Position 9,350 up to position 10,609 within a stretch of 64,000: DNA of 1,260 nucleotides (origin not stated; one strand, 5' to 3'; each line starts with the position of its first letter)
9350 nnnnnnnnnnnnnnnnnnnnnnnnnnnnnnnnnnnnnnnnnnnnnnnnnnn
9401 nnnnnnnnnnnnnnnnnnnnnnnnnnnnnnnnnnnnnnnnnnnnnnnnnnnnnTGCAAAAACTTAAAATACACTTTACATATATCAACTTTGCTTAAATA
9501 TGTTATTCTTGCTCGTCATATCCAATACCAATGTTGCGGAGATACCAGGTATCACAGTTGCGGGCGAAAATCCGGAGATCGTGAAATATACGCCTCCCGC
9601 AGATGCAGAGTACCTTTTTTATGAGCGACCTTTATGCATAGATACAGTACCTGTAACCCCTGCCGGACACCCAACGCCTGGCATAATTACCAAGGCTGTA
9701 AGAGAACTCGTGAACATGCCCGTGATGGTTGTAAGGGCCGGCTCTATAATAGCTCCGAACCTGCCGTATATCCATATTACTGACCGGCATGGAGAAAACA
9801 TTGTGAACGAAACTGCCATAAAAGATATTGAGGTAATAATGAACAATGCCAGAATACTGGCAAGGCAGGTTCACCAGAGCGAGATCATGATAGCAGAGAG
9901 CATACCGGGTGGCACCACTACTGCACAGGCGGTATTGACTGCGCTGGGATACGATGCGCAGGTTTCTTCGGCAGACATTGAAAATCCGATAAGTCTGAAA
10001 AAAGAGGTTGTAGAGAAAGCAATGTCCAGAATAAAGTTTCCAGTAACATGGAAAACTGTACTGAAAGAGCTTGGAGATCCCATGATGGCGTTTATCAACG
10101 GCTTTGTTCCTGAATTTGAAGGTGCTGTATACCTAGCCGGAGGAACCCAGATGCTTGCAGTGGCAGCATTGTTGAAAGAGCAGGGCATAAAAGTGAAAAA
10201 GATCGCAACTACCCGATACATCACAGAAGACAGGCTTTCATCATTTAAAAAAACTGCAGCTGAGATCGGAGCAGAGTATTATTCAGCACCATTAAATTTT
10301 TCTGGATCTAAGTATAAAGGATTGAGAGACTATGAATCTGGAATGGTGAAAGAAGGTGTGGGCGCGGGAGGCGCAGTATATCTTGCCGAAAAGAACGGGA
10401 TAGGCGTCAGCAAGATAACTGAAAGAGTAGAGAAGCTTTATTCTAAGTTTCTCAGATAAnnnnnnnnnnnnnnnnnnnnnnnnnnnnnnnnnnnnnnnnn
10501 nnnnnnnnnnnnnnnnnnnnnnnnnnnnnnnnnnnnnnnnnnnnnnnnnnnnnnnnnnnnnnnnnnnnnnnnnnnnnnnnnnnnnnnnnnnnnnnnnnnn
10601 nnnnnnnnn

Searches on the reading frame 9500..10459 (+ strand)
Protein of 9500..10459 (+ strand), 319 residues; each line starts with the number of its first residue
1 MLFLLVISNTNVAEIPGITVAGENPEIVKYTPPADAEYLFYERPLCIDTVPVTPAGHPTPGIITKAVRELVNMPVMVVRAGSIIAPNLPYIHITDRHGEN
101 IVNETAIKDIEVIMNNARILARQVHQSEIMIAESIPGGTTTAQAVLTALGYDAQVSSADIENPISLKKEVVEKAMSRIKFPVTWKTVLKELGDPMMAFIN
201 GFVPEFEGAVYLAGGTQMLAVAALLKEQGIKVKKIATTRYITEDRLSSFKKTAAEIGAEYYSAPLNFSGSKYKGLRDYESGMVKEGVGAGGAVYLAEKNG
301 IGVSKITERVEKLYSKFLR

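Call 62: find_encoding_contigs(protein=window:9500-10459:+, flank=10000, max_places=1)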
Protein window:9500-10459:+ (319 aa): 4 contigs read that carry it; 1 place shown.
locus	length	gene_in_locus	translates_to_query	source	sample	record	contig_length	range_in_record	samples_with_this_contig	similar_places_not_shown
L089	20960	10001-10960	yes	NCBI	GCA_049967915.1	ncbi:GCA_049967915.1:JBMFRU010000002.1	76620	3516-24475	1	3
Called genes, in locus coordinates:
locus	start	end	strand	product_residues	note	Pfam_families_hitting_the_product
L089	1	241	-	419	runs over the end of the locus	PF20695:UbiD_N (weak), PF01977:UbiD, PF20696:UbiD_C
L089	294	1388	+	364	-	PF01702:TGT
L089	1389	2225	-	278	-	PF00583:Acetyltransf_1, PF13508:Acetyltransf_7 (weak)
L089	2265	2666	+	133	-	PF13279:4HBT_2, PF03061:4HBT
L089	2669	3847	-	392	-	PF01306:LacY_symp (weak), PF07690:MFS_1, PF12832:MFS_1_like, PF13347:MFS_2 (weak), PF05977:MFS_3 (weak), PF07690:MFS_1 (weak)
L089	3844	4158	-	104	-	PF10007:DUF2250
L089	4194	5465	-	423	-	PF00324:AA_permease, PF03845:Spore_permease, PF13520:AA_permease_2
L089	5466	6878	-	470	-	PF01656:CbiA, PF13500:AAA_26, PF07685:GATase_3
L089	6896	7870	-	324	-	PF00155:Aminotran_1_2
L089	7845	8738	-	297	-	PF03186:CobD_Cbib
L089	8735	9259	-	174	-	PF12804:NTP_transf_3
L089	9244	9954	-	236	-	PF02654:CobS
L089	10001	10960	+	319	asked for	-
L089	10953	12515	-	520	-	PF03853:YjeF_N, PF01256:Carb_kinase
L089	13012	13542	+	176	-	-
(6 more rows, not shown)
